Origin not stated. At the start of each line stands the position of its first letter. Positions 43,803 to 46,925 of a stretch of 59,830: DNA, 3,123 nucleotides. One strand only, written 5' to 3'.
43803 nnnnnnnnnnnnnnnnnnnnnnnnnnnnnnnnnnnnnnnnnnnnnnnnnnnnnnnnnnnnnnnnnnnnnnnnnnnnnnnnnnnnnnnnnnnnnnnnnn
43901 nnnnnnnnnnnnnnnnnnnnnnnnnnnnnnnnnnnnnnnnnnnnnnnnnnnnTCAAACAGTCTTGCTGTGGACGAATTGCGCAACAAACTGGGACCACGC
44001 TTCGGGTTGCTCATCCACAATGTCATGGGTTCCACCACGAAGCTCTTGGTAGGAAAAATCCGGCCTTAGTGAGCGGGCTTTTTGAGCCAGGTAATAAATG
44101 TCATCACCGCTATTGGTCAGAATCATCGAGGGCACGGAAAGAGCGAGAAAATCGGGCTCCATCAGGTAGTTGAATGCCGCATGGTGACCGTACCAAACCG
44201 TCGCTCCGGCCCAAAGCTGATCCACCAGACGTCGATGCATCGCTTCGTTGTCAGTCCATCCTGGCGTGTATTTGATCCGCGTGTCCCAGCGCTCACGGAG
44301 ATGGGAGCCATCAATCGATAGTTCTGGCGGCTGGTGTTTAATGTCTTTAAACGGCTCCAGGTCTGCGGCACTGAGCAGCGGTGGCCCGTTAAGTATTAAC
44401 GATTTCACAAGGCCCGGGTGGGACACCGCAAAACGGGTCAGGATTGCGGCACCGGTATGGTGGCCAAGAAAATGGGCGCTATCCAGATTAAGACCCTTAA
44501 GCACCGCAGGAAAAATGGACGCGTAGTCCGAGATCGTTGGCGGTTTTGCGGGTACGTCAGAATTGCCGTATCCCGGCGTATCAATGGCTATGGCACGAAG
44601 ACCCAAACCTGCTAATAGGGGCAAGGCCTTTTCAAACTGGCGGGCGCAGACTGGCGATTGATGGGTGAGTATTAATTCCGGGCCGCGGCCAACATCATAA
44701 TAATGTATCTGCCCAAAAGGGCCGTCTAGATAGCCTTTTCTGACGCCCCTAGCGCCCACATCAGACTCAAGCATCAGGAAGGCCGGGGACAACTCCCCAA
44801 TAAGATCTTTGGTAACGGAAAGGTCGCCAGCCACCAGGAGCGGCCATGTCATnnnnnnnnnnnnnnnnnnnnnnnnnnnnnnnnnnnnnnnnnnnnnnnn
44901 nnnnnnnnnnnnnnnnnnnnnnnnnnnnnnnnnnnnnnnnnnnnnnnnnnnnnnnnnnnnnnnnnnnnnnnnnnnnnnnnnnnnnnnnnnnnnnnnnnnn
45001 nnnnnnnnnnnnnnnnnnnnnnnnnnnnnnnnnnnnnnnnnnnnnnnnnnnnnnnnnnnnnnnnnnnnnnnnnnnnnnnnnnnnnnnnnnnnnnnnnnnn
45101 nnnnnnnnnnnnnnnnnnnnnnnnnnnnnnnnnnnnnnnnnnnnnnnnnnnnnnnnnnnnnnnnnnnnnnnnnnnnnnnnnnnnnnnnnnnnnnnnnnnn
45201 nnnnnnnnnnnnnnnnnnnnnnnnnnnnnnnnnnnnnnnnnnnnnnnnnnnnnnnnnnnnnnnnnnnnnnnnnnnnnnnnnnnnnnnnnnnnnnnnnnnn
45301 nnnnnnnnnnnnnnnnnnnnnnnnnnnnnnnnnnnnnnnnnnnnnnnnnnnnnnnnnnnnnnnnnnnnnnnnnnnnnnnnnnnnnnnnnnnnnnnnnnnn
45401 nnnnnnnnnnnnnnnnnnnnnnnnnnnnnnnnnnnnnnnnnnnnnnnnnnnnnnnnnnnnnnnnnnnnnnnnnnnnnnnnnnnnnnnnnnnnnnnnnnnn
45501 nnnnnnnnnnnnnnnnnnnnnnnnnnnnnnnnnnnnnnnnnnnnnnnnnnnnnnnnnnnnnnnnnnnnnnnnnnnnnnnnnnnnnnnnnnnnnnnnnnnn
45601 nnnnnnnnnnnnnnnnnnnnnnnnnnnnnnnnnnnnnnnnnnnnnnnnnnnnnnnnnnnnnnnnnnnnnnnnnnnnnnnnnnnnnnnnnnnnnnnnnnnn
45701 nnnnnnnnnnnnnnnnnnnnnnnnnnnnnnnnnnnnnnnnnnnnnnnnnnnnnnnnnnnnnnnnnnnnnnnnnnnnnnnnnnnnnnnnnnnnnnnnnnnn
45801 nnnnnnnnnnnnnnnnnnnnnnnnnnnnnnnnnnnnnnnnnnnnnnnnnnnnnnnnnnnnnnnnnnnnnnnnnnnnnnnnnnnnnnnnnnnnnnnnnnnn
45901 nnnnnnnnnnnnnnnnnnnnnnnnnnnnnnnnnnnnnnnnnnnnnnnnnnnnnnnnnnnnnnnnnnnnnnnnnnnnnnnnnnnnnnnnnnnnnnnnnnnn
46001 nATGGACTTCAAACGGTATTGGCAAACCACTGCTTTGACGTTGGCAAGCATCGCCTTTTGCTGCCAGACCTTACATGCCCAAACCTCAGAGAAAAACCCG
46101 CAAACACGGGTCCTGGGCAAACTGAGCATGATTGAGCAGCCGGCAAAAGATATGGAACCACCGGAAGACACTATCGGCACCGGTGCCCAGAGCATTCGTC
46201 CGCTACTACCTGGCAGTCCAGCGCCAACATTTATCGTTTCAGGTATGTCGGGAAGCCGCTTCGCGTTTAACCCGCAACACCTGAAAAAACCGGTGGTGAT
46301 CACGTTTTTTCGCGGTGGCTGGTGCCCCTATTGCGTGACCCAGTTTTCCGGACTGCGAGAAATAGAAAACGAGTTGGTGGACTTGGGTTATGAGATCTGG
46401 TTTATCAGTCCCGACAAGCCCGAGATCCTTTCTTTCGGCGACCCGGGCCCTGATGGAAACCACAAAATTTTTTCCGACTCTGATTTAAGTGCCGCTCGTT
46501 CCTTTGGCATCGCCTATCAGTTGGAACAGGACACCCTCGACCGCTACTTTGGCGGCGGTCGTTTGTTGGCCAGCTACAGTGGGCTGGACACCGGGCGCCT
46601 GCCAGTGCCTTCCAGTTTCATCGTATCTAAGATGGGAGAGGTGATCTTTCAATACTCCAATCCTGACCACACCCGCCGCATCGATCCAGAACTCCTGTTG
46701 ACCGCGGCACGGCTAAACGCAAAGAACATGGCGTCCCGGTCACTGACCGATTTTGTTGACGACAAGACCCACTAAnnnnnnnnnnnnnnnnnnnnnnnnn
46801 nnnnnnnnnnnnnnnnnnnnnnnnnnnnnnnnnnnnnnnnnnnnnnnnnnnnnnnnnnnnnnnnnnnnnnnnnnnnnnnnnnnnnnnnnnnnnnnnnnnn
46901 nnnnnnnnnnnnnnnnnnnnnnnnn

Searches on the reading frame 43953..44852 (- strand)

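Call 80: search_protein_families(library=pfam, proteins=[window:43953-44852:-], max_evalue=0.0001)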
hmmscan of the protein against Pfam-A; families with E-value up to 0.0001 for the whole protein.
window:43953-44852:- (299 aa): 4 families
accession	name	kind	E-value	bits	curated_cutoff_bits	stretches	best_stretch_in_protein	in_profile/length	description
PF00561.26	Abhydrolase_1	-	1.7e-11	44.7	25.8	1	60-165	3-109/245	alpha/beta hydrolase fold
PF12697.13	Abhydrolase_6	-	1.9e-11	45.5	26.3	1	77-286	20-214/217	Alpha/beta hydrolase family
PF03096.20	Ndr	-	1.1e-07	31.3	23.3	1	98-154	71-129/283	Ndr family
PF12146.15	Hydrolase_4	-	4.3e-05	23.4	27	1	72-174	19-125/239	Serine aminopeptidase, S33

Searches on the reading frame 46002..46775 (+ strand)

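Call 80: search_protein_families(library=pfam, proteins=[window:46002-46775:+], max_evalue=0.0001)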
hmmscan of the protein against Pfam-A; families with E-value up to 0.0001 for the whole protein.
window:46002-46775:+ (257 aa): 2 families
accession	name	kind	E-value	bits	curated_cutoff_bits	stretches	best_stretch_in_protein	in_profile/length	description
PF00578.27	AhpC-TSA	-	3.9e-13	49.9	26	1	71-215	2-122/124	AhpC/TSA family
PF08534.16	Redoxin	-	2.2e-10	41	26.6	1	71-179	3-116/148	Redoxin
